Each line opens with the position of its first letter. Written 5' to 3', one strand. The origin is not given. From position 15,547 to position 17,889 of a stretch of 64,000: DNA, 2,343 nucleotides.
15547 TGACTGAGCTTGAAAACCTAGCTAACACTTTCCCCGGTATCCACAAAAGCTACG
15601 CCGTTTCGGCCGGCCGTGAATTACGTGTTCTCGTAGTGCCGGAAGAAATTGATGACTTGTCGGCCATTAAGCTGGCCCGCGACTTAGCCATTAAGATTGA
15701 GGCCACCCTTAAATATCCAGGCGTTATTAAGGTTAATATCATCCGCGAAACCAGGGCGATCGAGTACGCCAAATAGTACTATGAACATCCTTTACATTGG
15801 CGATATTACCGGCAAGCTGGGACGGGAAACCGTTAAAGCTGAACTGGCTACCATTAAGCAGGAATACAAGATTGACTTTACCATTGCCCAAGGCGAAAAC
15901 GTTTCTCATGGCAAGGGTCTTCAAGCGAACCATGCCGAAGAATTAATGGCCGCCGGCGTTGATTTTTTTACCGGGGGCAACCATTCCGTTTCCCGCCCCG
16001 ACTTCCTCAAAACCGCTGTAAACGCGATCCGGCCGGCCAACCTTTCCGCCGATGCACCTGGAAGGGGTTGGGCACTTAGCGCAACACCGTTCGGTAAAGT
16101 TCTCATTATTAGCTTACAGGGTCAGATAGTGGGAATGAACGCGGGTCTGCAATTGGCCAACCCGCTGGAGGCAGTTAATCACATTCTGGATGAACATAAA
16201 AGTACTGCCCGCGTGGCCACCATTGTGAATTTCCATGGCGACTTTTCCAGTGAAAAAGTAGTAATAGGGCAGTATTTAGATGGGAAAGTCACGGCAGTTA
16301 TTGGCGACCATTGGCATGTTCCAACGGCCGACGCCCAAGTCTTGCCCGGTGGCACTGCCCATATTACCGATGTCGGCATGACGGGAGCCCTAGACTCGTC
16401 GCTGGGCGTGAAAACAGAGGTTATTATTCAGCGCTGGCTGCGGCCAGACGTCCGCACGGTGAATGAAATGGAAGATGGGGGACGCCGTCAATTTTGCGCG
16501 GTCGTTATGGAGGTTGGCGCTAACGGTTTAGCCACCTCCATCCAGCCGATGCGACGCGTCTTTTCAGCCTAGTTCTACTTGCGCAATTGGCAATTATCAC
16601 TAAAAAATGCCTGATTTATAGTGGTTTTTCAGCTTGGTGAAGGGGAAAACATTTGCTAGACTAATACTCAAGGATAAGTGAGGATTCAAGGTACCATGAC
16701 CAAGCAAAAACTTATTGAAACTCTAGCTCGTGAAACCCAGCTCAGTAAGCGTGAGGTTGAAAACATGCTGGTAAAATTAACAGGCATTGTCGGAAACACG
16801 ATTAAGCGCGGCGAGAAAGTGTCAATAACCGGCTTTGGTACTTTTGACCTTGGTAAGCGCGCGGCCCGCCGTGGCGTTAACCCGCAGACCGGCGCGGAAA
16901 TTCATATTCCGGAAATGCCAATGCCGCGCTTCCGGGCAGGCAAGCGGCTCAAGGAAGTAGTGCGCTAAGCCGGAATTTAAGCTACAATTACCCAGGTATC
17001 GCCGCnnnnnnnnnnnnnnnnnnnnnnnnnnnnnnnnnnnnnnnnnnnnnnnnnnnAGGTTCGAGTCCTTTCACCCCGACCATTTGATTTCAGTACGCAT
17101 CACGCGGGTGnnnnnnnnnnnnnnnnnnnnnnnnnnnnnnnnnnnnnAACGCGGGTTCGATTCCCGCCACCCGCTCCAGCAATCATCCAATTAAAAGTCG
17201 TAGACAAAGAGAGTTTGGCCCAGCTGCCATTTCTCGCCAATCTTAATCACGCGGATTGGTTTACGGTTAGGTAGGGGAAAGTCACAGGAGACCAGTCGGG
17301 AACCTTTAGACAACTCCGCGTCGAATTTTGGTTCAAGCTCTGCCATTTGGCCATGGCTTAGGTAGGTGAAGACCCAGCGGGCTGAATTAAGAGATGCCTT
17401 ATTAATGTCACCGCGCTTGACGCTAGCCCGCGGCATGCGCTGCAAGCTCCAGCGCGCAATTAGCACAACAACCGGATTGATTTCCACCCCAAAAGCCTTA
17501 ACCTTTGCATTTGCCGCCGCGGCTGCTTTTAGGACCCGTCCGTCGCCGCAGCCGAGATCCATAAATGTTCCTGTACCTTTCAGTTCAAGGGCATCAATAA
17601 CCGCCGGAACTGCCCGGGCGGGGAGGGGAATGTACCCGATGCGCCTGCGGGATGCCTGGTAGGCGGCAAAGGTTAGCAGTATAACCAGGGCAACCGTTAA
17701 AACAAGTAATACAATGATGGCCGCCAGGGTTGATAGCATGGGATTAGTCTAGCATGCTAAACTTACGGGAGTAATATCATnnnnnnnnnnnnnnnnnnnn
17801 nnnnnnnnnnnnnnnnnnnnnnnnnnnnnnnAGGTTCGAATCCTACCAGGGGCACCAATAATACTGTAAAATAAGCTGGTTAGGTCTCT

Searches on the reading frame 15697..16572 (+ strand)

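Call 7: search_protein_families(library=pfam, proteins=[window:15697-16572:+], max_evalue=0.01)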
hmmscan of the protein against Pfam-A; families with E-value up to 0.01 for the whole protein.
window:15697-16572:+ (291 aa): 2 families
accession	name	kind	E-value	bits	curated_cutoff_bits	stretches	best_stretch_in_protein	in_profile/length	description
PF13277.11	YmdB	-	5.8e-73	245.7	27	1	32-284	1-252/253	YmdB-like protein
PF00149.33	Metallophos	-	0.00036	21.5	21.5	1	29-208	1-190/191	Calcineurin-like phosphoesterase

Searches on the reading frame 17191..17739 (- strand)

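Call 7: search_protein_families(library=pfam, proteins=[window:17191-17739:-], max_evalue=0.01)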
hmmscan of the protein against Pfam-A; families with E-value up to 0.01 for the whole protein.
window:17191-17739:- (182 aa): 10 families
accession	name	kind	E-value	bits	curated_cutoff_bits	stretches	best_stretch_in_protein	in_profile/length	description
PF13649.12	Methyltransf_25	-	3.5e-06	28.1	27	1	60-128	2-71/97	Methyltransferase domain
PF13847.12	Methyltransf_31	-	1.8e-05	24.9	27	1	57-116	5-67/145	Methyltransferase domain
PF08242.18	Methyltransf_12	-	2.2e-05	25.5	30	1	60-117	1-58/98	Methyltransferase domain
PF08123.19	DOT1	-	5.2e-05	23.3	23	1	43-92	30-79/205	Histone methylation protein DOT1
PF02390.23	Methyltransf_4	-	0.00029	20.8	24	1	58-95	4-41/173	Putative methyltransferase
PF00891.24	Methyltransf_2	-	0.00038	20.3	22.3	1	46-121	53-129/210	O-methyltransferase domain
PF01728.25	FtsJ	-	0.00065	20.1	24.1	1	52-119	17-82/181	FtsJ-like methyltransferase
PF13489.12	Methyltransf_23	-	0.00089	19.5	27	1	52-102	19-61/164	Methyltransferase domain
PF05175.20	MTS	-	0.0041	17.2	23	0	48-109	24-87/170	Methyltransferase small domain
PF08241.18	Methyltransf_11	-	0.0058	17.7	21.2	1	61-118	2-57/95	Methyltransferase domain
